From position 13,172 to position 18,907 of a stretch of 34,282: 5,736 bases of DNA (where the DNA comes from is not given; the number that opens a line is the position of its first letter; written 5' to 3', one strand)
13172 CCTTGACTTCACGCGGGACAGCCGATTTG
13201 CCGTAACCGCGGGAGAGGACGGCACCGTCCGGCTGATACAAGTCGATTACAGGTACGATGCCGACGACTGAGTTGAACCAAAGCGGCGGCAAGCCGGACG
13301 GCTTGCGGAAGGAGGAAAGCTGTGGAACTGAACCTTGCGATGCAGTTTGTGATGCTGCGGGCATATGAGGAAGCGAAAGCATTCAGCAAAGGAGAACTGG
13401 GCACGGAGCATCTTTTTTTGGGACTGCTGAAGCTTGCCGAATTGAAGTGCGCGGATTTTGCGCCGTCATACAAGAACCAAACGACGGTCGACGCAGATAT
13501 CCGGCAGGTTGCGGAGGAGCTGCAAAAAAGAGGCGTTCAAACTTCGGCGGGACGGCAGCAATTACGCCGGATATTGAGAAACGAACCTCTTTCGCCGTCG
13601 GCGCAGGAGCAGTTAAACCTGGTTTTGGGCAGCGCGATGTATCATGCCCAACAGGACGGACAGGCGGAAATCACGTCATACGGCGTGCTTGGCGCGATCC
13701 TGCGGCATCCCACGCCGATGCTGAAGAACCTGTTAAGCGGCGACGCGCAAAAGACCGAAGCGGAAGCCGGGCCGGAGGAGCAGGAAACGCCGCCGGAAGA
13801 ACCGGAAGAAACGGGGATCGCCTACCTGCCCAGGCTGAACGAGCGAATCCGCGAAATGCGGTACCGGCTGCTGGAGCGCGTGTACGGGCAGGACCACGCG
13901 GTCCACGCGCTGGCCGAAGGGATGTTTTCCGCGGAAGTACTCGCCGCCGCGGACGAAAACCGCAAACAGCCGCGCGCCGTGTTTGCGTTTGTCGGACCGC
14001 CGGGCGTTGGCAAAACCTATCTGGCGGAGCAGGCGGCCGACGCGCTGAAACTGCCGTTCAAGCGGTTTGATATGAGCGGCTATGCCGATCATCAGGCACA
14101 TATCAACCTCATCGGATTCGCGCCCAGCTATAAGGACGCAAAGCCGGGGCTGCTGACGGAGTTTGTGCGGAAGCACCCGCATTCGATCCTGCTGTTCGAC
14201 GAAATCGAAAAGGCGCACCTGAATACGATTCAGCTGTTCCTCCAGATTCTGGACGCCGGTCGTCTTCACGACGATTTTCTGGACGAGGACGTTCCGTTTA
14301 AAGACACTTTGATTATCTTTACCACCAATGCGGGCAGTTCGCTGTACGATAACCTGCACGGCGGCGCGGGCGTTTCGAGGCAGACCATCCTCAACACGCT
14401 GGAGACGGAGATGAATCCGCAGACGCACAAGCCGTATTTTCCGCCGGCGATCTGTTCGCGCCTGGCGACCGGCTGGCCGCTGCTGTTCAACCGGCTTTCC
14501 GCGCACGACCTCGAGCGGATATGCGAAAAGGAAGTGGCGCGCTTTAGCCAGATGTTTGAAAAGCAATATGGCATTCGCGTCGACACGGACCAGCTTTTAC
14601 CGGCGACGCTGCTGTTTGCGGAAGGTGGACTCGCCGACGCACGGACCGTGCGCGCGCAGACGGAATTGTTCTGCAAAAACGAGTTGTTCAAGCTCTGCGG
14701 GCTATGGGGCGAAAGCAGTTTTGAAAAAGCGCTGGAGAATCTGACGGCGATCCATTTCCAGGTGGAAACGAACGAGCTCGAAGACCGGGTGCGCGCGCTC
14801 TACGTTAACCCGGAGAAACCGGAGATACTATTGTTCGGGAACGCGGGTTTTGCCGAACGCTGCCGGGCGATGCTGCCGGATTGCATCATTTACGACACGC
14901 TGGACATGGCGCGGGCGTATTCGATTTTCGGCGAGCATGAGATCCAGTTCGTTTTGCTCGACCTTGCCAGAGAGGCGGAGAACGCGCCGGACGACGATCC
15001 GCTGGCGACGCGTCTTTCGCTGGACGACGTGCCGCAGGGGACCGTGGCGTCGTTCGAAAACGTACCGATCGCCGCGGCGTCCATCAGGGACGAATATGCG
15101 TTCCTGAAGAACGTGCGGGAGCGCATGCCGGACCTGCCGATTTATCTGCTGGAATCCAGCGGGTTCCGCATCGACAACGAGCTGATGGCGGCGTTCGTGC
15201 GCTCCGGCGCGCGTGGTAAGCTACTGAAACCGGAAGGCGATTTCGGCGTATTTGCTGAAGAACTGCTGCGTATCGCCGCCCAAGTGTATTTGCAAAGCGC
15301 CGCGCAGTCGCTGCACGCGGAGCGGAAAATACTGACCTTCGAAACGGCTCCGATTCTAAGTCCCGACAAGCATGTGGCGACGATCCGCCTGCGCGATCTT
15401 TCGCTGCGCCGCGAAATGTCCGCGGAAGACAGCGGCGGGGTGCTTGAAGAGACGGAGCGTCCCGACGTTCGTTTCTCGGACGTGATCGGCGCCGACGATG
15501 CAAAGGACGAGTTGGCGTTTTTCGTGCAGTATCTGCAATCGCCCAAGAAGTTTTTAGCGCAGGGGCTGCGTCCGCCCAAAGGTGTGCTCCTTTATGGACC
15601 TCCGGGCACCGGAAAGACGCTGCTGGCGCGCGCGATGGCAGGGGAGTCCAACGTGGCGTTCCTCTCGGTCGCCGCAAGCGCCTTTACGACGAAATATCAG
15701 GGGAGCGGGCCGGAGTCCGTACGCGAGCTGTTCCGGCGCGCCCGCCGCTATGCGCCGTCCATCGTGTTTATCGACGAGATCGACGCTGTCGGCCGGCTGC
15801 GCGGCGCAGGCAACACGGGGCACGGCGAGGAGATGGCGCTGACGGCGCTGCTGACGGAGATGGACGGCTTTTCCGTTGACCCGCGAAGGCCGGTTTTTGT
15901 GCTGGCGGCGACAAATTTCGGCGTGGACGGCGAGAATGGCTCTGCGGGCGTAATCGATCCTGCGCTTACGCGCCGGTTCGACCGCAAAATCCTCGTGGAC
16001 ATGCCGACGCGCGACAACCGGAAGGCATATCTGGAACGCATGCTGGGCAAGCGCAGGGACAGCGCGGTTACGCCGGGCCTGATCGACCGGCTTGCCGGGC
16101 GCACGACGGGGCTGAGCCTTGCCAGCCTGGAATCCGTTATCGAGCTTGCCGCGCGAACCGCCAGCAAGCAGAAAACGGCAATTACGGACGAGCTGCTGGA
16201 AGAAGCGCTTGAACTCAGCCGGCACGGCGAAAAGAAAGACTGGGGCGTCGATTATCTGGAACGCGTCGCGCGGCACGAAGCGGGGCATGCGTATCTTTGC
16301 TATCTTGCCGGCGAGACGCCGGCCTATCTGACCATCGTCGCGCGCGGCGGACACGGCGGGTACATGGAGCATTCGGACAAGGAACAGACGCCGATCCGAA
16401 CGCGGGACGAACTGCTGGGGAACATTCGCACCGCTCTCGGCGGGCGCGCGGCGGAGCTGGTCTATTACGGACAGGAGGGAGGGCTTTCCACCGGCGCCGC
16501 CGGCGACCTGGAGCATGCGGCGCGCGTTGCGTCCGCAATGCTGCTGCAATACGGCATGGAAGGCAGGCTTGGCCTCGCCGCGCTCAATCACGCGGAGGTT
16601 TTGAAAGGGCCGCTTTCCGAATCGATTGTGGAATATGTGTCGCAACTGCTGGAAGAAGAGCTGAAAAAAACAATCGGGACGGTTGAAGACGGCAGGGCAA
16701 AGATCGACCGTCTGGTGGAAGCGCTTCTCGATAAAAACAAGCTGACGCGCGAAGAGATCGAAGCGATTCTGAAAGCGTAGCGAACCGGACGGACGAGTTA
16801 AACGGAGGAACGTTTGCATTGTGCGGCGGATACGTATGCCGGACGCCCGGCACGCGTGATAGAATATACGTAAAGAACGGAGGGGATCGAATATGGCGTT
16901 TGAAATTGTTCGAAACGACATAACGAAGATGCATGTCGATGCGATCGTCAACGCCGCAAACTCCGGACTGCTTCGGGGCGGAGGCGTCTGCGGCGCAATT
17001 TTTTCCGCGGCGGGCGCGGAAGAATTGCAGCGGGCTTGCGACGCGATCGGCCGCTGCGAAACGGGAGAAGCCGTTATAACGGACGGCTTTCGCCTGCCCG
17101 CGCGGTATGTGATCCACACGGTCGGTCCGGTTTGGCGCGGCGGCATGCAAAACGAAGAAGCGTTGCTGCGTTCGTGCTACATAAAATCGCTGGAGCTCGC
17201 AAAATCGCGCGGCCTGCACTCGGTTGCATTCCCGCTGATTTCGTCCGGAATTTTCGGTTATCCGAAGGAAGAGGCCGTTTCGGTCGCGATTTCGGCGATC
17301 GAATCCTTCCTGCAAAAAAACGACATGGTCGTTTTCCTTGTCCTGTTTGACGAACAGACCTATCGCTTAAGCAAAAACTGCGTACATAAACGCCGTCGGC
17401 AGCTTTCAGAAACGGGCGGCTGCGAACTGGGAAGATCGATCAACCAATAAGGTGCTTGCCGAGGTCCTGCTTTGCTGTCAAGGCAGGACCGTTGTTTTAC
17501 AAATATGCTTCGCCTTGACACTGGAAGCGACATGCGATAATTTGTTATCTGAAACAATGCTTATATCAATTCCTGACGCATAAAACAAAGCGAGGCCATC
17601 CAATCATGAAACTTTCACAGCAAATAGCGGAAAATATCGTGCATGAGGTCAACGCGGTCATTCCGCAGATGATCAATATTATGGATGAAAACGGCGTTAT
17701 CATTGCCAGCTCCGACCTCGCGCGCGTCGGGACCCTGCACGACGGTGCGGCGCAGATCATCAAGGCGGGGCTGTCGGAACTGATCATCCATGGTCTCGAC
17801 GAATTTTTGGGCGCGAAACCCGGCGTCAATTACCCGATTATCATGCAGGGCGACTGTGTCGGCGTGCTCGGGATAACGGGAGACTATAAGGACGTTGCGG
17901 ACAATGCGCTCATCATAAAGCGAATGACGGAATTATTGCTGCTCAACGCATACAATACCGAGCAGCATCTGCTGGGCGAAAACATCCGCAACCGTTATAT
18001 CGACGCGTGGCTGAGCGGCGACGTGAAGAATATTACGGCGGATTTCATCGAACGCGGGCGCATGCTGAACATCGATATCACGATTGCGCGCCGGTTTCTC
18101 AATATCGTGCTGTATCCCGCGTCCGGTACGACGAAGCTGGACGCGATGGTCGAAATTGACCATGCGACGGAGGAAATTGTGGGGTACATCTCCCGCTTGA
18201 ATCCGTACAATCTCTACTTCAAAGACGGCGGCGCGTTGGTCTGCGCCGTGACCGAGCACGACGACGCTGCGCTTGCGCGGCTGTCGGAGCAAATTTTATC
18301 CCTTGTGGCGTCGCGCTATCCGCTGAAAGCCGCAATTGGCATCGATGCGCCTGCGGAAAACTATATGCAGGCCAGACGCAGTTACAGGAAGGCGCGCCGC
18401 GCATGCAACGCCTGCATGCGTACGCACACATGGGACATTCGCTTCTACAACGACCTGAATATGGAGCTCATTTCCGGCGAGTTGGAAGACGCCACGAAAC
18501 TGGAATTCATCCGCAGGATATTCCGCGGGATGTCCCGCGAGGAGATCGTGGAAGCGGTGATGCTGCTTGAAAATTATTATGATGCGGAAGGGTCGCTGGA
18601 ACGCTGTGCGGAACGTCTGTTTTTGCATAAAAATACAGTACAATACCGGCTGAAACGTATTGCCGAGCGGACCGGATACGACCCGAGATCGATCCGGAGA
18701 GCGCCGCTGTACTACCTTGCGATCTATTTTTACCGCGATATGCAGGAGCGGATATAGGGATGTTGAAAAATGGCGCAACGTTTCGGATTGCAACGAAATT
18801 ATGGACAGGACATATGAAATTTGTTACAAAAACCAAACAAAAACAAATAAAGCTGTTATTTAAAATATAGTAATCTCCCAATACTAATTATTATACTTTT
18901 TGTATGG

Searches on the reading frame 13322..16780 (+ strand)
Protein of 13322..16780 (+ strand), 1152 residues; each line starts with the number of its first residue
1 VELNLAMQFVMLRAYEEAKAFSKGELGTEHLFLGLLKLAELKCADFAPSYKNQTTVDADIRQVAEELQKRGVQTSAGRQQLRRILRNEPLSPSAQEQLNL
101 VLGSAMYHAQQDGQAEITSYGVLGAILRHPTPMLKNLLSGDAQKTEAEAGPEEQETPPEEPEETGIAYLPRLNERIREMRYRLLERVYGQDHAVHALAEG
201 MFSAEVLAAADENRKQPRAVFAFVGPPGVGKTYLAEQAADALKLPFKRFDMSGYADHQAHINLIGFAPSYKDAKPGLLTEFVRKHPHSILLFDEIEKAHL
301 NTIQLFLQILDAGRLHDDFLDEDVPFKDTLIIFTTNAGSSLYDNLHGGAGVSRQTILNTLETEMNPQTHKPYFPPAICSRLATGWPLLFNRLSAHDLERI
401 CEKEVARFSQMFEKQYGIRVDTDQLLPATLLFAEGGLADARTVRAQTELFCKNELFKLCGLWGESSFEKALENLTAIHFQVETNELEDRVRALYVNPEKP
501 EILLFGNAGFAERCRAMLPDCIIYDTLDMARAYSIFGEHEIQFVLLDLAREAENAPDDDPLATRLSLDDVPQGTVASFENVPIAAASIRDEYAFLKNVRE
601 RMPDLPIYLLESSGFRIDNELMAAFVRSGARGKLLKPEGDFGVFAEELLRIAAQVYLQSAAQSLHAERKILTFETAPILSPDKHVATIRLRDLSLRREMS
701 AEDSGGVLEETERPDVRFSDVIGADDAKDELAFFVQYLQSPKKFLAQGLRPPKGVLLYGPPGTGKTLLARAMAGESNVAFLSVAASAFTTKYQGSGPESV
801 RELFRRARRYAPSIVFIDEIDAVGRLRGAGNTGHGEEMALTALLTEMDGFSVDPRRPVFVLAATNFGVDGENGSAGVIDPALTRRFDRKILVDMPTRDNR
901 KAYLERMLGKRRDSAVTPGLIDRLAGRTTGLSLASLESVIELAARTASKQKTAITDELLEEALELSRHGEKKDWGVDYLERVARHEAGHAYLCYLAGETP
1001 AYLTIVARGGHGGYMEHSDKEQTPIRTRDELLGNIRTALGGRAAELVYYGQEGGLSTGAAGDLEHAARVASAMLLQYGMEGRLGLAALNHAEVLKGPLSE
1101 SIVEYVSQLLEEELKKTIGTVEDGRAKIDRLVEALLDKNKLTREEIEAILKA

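Call 4: search_protein_families(library=pfam, proteins=[window:13322-16780:+], max_evalue=0.01)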
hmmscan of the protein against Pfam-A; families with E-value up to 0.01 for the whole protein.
window:13322-16780:+ (1152 aa): 33 families (the best 25 are shown)
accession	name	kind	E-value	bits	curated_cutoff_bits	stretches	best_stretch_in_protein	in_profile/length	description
PF00004.35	AAA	-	2.5e-46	157.8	21.2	2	755-893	1-130/131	ATPase family associated with various cellular activities (AAA)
PF07724.20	AAA_2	-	6.8e-34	117.7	27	1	217-381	2-163/166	AAA domain (Cdc48 subfamily)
PF01434.24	Peptidase_M41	-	1.7e-26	93.7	29.9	1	981-1149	10-191/191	Peptidase family M41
PF07728.20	AAA_5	-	1.5e-19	70.8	22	2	223-339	4-125/139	AAA domain (dynein-related subfamily)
PF13191.12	AAA_16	-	8.4e-10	39.8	32.6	1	753-785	25-60/167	AAA ATPase domain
PF05496.18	RuvB_N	-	2.2e-09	37.7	27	1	717-790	5-71/159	Holliday junction DNA helicase RuvB P-loop domain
PF13401.12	AAA_22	-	1.3e-08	35.7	27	0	755-793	8-40/130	AAA domain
PF13173.12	AAA_14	-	2.8e-08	34.3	27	0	755-826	5-77/129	AAA domain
PF13479.12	AAA_24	-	7e-07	29.7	27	0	755-785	5-32/195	AAA domain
PF13671.12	AAA_33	-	1e-05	26.3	27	0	755-782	2-29/143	AAA domain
PF01695.23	IstB_IS21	-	1.6e-05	24.9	24.1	0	754-776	94-116/238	IstB-like ATP binding protein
PF01078.27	Mg_chelatase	-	1.9e-05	24.6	20.3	0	755-773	25-43/207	Magnesium chelatase, subunit ChlI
PF00158.32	Sigma54_activat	-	2.3e-05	24.6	20.2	0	222-316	26-123/168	Sigma-54 interaction domain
PF13481.12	AAA_25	-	2.3e-05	24.6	27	0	739-771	19-52/195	AAA domain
PF13521.12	AAA_28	-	3.6e-05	24.5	27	0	755-795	2-42/164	AAA domain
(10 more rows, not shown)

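Call 6: search_protein_families(library=ncbifam, proteins=[window:13322-16780:+], max_evalue=0.01)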
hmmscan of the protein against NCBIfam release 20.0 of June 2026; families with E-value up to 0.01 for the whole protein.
window:13322-16780:+ (1152 aa): 53 families (the best 25 are shown)
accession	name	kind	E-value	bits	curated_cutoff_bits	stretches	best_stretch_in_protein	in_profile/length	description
TIGR01241.2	FtsH_fam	equivalog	5.1e-103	345.9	600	1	707-1146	150-598/598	ATP-dependent zinc metalloprotease FtsH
NF008004.0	PRK10733.1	equivalog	6.6e-65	219.3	1008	1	715-1094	148-526/644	ATP-dependent zinc metalloprotease FtsH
NF003069.1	PRK03992.1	subfamily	1.3e-54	185.8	500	1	676-966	87-372/379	proteasome-activating nucleotidase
TIGR02639.1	ClpA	equivalog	1.4e-51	175.6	993.15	1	173-423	445-684/734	ATP-dependent Clp protease ATP-binding subunit ClpA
TIGR01242.2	TIGR01242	subfamily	1.5e-51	175.5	500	1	708-965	103-354/362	proteasome-activating nucleotidase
TIGR01243.1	CDC48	subfamily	1.3e-46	159.3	802.65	1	712-961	446-687/733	CDC48 family AAA ATPase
NF047747.1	PrtsmActNtasePan2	equivalog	2.2e-43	149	700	1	707-965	139-391/397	proteasome-activating nucleotidase Pan2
TIGR03345.1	VI_ClpV1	equivalog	8.8e-42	143.4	884.95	1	174-428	555-803/852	type VI secretion system ATPase TssH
NF047748.1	PrtsmActNtasePan1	equivalog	5.1e-40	137.7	750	1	674-965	103-388/405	proteasome-activating nucleotidase Pan1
TIGR03346.1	chaperone_ClpB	equivalog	3e-39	135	1232.1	1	173-415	553-786/853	ATP-dependent chaperone ClpB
NF008263.0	PRK11034.1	equivalog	5.1e-36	123.9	1350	1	176-407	449-668/758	ATP-dependent Clp protease ATP-binding subunit ClpA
NF041006.2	cell_div_CdvC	equivalog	1.9e-35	122.4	650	1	711-943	95-318/370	cell division protein CdvC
NF042959.1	IteA_antiphage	equivalog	2.5e-32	112.5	510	1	703-956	76-313/367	anti-phage ATPase IteA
TIGR03689.1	pup_AAA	equivalog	3.3e-32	111.9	504.75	1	697-908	162-378/512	proteasome ATPase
NF033606.1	heat_AAA_ClpK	exception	1.8e-31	108.9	1900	1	174-352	602-780/949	heat shock survival AAA family ATPase ClpK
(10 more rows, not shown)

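Call 7: search_protein_families(library=padloc, proteins=[window:13322-16780:+], max_evalue=0.01)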
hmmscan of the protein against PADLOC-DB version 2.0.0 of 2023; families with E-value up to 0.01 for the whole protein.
window:13322-16780:+ (1152 aa): 11 families
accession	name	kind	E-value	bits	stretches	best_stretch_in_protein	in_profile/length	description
PDLC02196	IetA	-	3.8e-36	123.3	1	708-968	78-324/374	-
PDLC04232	IetA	-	2.2e-31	107.5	2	699-966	64-316/330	-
PDLC02195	IetA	-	4.7e-25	86.7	1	725-948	110-317/395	-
PDLC04231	IetA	-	4.5e-20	70.6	2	742-905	107-257/262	-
PDLC03838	DolB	-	7.3e-20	69.5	1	173-338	127-279/375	-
PDLC04606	PDC-M37B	-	3.3e-18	64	1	172-340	131-297/390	-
PDLC00915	TRIP13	-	3.3e-13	47.7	1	755-909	66-225/302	TRIP13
PDLC04605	PDC-M37B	-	4.5e-11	40.5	1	219-342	303-429/518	-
PDLC00914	TRIP13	-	5.2e-09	34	1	748-910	67-233/302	TRIP13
PDLC04140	mad8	-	5.1e-08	30.8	1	750-966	25-150/314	mads_8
PDLC03920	MkoA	-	1.9e-05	21.2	0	739-771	618-650/1112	-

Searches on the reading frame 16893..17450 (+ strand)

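Call 66: search_protein_families(library=pfam, proteins=[window:16893-17450:+], max_evalue=0.00001)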
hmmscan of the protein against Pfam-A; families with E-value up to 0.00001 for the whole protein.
window:16893-17450:+ (185 aa): 1 family
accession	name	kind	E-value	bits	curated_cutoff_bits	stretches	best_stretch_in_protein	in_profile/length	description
PF01661.27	Macro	-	1.1e-43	148.4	22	1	19-132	1-118/118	Macro domain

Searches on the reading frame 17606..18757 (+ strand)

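Call 66: search_protein_families(library=pfam, proteins=[window:17606-18757:+], max_evalue=0.00001)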
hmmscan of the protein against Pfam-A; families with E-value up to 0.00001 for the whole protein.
window:17606-18757:+ (383 aa): 3 families
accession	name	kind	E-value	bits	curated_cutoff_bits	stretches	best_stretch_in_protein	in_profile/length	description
PF05651.19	Diacid_rec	-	1.2e-37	129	23.6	1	3-135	1-134/134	Putative sugar diacid recognition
PF13556.12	HTH_30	-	5.5e-16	58.6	27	1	320-373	4-57/59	PucR C-terminal helix-turn-helix domain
PF17853.6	GGDEF_2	-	3.1e-11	44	24.5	1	144-268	5-115/116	GGDEF-like domain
